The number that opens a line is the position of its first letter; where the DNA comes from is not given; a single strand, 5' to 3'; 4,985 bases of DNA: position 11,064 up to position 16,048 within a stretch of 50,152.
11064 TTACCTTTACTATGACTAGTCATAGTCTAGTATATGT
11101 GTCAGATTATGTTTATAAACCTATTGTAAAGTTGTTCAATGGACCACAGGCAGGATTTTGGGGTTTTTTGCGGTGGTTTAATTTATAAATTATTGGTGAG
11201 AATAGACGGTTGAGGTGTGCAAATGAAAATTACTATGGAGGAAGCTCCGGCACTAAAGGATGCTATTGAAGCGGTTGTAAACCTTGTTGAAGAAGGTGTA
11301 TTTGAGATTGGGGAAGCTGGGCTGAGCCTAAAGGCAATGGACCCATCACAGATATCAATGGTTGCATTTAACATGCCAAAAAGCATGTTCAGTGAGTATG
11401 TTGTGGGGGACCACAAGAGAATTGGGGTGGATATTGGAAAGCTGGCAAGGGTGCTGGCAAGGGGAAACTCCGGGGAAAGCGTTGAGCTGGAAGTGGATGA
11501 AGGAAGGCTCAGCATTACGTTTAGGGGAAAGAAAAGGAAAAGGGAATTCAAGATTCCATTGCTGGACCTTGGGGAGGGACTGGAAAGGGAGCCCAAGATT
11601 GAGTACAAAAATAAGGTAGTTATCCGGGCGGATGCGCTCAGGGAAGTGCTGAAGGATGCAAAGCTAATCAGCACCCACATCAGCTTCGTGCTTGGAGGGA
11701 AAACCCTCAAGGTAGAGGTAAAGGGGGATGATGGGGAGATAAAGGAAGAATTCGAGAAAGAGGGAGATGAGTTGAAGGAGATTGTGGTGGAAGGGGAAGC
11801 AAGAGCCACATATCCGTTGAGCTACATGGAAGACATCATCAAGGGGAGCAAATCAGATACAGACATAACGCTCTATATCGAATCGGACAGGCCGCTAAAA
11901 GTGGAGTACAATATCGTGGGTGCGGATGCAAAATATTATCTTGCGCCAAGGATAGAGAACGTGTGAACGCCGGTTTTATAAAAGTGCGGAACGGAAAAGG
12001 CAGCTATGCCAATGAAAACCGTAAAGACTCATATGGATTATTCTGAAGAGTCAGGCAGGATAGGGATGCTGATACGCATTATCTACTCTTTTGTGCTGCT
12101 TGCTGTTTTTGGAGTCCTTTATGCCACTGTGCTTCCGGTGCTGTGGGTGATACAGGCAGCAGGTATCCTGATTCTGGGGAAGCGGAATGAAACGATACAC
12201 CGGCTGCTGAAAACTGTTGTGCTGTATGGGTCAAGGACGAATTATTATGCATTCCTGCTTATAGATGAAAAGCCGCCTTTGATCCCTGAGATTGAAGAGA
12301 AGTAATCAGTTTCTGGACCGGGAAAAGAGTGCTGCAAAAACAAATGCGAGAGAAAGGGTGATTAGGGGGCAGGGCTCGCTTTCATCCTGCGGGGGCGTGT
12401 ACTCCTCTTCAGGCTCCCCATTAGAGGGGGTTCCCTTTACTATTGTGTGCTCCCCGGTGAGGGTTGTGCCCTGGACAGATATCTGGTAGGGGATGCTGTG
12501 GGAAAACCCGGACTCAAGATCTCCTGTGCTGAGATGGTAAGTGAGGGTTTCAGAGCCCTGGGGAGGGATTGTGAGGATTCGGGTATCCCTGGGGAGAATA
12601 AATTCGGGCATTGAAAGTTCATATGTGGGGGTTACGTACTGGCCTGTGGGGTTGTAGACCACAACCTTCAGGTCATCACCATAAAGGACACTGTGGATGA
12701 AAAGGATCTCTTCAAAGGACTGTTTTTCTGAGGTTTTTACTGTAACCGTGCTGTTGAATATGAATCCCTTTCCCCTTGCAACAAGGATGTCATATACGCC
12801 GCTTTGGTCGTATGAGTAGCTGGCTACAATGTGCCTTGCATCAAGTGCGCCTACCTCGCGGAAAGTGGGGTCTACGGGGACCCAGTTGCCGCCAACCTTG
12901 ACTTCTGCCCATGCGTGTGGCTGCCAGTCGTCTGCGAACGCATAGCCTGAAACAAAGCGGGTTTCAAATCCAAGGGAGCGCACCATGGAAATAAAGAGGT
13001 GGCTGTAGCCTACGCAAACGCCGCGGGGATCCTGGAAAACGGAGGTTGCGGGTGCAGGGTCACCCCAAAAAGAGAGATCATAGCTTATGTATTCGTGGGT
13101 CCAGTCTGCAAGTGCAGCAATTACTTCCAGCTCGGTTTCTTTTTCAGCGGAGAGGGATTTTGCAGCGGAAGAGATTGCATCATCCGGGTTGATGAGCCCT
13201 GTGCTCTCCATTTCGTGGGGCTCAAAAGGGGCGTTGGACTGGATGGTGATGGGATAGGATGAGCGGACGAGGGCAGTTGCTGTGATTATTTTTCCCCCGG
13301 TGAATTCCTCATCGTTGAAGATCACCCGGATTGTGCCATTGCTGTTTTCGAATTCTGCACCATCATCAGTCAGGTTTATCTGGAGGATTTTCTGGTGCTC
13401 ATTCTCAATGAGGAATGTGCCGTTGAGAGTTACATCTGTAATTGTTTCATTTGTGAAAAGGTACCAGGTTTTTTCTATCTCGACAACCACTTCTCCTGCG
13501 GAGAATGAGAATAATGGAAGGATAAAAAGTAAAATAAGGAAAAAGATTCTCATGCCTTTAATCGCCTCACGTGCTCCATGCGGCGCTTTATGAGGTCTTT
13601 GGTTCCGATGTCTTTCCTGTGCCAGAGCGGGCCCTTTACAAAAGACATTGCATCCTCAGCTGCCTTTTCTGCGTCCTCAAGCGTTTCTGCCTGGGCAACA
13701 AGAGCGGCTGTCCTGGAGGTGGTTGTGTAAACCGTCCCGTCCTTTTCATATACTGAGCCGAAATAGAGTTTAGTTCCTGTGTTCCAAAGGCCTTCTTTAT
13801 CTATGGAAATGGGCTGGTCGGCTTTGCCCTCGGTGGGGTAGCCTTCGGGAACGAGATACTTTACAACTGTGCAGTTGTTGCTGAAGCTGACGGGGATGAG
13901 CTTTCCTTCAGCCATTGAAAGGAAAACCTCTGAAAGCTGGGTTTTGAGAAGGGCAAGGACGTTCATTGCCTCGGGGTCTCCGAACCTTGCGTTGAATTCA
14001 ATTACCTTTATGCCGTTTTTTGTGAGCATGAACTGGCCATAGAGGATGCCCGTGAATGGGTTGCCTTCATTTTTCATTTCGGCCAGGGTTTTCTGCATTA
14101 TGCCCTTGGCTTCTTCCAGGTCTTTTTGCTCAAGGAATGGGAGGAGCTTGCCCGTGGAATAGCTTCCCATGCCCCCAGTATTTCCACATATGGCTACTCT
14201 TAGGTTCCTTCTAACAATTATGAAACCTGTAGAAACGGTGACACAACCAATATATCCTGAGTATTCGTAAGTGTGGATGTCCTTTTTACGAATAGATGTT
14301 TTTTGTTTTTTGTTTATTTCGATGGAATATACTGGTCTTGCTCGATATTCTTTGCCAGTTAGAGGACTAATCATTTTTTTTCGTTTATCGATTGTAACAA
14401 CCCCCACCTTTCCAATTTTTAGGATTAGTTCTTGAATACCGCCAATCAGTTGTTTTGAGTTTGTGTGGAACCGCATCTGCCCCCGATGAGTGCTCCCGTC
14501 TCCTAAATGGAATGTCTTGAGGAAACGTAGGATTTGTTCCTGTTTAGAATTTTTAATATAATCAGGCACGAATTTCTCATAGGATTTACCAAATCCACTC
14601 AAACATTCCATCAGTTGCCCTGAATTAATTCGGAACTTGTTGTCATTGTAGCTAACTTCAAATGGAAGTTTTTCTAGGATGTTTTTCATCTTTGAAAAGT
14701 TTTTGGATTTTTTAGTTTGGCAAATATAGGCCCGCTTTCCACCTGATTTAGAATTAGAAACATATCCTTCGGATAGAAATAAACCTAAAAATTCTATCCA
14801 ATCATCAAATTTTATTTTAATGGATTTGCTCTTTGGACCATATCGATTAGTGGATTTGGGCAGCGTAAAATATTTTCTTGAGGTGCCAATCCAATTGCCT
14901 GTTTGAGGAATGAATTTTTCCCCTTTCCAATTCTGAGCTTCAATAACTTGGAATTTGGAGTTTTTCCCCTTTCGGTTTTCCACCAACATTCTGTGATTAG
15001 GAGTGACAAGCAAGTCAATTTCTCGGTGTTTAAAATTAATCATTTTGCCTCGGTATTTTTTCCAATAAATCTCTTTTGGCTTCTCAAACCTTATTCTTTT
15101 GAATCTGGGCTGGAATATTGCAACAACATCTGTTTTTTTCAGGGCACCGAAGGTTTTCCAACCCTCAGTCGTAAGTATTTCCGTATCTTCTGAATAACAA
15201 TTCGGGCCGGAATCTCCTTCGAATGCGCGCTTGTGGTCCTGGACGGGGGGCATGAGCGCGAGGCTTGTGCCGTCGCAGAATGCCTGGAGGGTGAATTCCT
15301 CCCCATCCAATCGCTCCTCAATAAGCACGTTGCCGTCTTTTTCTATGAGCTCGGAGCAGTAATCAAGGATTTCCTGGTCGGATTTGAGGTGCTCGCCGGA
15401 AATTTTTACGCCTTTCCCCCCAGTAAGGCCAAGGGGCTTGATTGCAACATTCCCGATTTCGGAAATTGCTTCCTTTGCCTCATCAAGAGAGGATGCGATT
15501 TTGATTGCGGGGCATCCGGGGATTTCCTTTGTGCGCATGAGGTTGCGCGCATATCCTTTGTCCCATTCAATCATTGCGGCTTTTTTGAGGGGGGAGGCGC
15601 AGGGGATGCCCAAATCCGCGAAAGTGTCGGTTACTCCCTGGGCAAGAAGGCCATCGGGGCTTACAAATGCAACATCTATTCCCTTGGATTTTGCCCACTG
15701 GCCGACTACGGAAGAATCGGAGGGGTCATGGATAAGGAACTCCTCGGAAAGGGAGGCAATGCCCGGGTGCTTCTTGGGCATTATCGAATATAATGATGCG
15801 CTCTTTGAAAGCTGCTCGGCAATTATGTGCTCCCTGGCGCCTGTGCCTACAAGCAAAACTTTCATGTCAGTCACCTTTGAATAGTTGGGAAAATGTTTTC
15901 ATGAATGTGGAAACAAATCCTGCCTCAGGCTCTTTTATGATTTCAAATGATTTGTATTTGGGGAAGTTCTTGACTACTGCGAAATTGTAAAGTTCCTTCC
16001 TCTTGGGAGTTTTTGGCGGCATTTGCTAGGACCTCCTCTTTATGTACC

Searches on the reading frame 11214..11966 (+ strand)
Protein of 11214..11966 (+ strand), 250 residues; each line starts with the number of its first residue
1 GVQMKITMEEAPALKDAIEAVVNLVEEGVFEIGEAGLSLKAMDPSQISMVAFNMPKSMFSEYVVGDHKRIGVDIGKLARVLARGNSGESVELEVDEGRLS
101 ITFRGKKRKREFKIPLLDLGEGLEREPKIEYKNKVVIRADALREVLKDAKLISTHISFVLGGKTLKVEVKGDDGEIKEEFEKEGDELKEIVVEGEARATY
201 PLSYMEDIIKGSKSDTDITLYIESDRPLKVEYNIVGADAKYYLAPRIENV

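Call 74: search_protein_families(library=pfam, proteins=[window:11214-11966:+], max_evalue=0.00001)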
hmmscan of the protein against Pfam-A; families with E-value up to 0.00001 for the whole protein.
window:11214-11966:+ (250 aa): 2 families
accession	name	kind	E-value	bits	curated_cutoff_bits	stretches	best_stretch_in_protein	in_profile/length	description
PF00705.23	PCNA_N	-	1.1e-14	54.7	20.3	1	6-110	4-110/127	Proliferating cell nuclear antigen, N-terminal domain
PF02747.20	PCNA_C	-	4.3e-10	40.3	23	1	127-245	3-126/128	Proliferating cell nuclear antigen, C-terminal domain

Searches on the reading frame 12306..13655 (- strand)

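Call 74: search_protein_families(library=pfam, proteins=[window:12306-13655:-], max_evalue=0.00001)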
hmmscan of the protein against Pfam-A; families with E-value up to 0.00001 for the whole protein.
window:12306-13655:- (449 aa): 1 family
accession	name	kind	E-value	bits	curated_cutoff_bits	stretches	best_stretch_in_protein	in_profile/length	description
PF01841.26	Transglut_core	-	2.2e-23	83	23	1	164-263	3-108/108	Transglutaminase-like superfamily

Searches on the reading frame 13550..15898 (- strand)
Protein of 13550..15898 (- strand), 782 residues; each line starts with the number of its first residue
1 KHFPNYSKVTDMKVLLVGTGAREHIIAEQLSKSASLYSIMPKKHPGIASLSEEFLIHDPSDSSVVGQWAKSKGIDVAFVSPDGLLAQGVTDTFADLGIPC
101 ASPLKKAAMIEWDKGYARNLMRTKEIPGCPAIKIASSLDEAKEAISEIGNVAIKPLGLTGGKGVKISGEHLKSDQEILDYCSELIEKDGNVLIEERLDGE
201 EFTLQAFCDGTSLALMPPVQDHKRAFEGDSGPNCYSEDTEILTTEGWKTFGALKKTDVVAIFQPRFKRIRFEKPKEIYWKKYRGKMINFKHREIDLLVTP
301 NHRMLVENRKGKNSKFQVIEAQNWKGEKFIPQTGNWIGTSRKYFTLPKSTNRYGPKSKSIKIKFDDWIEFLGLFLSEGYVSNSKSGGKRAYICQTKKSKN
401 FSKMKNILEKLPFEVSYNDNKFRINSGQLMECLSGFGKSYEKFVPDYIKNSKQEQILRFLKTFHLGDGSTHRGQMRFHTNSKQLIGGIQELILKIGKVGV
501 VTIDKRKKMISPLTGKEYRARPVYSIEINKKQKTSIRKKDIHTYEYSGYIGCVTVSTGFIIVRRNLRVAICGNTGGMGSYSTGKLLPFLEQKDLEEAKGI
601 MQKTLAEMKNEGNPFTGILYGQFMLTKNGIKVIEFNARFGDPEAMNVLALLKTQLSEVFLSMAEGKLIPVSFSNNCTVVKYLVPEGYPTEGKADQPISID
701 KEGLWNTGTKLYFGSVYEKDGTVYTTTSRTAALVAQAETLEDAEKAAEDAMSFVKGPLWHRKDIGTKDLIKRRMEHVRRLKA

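Call 74: search_protein_families(library=pfam, proteins=[window:13550-15898:-], max_evalue=0.00001)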
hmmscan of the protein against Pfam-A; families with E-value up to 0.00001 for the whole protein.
window:13550-15898:- (782 aa): 4 families
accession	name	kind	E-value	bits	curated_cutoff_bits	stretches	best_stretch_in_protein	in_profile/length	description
PF01071.24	GARS_A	-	8.6e-51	173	27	2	113-233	2-125/194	Phosphoribosylglycinamide synthetase, ATP-grasp (A) domain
PF02844.21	GARS_N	-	7.1e-19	68.8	29.5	1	12-111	1-100/100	Phosphoribosylglycinamide synthetase, N domain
PF02843.22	GARS_C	-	1.1e-13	51.7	34.8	1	678-767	2-92/92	Phosphoribosylglycinamide synthetase, C domain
PF14528.11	LAGLIDADG_3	-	5.9e-09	36.5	22.5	0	454-504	1-55/82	LAGLIDADG-like domain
